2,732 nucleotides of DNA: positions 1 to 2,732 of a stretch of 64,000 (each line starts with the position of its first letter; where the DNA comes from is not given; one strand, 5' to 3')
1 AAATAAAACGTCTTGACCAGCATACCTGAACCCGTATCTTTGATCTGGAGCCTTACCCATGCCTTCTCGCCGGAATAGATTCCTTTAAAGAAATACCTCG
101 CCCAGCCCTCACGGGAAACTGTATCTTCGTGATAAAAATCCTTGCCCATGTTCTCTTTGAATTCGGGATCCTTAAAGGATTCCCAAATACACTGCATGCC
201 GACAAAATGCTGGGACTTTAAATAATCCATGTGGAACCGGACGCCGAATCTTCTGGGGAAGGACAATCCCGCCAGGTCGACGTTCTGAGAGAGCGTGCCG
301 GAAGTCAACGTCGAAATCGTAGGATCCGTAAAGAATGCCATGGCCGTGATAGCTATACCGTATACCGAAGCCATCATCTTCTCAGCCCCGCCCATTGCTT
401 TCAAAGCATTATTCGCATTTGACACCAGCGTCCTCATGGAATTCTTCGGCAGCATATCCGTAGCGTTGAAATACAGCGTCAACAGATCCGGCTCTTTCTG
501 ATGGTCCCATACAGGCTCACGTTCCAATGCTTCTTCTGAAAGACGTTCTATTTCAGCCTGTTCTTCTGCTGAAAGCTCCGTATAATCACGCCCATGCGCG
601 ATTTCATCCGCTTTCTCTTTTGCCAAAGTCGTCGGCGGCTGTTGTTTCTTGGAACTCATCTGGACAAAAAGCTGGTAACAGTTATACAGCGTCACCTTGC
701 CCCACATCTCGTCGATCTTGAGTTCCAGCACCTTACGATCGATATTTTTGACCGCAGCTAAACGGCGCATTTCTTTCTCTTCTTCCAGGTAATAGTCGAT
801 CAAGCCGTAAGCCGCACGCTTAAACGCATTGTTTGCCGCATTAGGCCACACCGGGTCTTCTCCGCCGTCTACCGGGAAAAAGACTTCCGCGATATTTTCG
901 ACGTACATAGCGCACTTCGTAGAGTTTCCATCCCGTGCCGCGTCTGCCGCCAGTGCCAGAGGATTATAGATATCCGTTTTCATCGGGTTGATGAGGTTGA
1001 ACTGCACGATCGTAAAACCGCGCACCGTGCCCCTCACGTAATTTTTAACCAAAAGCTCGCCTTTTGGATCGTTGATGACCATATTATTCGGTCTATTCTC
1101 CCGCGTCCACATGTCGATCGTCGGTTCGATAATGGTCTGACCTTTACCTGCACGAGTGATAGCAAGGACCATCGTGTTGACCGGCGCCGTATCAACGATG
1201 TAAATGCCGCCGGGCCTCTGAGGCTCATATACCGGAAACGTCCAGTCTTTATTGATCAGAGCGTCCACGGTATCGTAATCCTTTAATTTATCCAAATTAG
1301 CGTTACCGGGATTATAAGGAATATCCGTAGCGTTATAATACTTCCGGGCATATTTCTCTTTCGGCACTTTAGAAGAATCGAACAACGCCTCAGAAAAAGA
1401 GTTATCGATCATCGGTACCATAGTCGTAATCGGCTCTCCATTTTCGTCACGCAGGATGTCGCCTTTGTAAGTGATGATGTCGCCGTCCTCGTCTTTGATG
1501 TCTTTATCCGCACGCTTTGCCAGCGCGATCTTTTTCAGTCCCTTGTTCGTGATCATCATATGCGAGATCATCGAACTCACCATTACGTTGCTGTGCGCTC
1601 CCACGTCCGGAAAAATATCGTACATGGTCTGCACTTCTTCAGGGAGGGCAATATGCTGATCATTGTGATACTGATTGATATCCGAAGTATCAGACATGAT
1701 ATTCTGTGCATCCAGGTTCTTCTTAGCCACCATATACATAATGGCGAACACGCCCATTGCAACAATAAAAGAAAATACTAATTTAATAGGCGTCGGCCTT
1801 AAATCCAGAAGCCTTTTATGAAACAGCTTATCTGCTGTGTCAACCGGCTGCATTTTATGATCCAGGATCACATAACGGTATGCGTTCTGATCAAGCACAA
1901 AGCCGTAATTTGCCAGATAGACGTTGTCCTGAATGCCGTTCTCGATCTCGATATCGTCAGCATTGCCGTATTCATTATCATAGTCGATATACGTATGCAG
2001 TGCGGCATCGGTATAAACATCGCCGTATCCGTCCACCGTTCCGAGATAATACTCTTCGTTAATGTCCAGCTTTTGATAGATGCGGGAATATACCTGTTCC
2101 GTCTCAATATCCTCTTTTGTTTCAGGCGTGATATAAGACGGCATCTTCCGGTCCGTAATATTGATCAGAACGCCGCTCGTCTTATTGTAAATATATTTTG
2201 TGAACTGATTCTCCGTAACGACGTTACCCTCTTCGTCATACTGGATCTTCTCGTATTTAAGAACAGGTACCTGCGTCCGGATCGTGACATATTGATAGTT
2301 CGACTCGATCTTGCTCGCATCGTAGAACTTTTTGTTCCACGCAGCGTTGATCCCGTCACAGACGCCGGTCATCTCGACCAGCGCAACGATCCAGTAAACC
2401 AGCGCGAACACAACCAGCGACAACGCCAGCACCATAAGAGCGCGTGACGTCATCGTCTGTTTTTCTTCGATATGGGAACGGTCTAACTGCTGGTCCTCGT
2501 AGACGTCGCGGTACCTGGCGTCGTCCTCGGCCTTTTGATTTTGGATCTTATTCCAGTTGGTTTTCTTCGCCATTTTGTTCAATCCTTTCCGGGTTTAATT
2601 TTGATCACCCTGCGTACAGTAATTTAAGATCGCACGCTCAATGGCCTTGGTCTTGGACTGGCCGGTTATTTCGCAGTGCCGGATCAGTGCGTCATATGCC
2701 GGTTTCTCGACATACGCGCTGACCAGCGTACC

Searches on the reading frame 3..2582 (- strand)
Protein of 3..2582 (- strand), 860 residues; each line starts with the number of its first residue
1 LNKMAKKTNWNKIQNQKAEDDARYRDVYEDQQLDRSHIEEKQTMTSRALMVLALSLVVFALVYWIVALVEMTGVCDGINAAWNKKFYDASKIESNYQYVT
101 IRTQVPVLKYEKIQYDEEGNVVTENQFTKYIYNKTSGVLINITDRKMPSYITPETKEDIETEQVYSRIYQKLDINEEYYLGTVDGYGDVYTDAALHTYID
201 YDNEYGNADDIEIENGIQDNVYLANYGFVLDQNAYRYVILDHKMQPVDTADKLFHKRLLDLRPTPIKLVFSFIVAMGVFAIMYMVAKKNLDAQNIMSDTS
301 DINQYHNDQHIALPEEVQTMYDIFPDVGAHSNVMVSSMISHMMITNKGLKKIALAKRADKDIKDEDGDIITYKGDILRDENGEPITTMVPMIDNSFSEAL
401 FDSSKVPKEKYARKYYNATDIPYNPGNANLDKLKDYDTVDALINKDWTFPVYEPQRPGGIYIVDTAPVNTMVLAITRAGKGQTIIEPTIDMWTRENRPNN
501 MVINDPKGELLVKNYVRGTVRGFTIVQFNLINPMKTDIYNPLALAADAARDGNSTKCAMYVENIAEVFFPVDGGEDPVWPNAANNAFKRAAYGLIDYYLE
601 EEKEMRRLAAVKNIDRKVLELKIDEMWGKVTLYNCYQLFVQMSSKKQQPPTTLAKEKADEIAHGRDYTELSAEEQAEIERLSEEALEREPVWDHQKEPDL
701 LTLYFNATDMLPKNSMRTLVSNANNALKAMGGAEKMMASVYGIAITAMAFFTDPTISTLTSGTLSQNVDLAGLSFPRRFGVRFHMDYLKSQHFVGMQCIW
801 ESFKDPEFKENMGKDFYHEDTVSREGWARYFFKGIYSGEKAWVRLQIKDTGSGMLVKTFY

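Call 54: search_protein_families(library=pfam, proteins=[window:3-2582:-], max_evalue=0.0001)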
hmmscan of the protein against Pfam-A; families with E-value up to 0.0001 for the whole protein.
window:3-2582:- (860 aa): 1 family
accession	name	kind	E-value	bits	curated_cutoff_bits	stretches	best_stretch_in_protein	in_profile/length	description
PF02534.20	T4SS-DNA_transf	-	1.8e-11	44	20.1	1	469-638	46-202/468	Type IV secretory system Conjugative DNA transfer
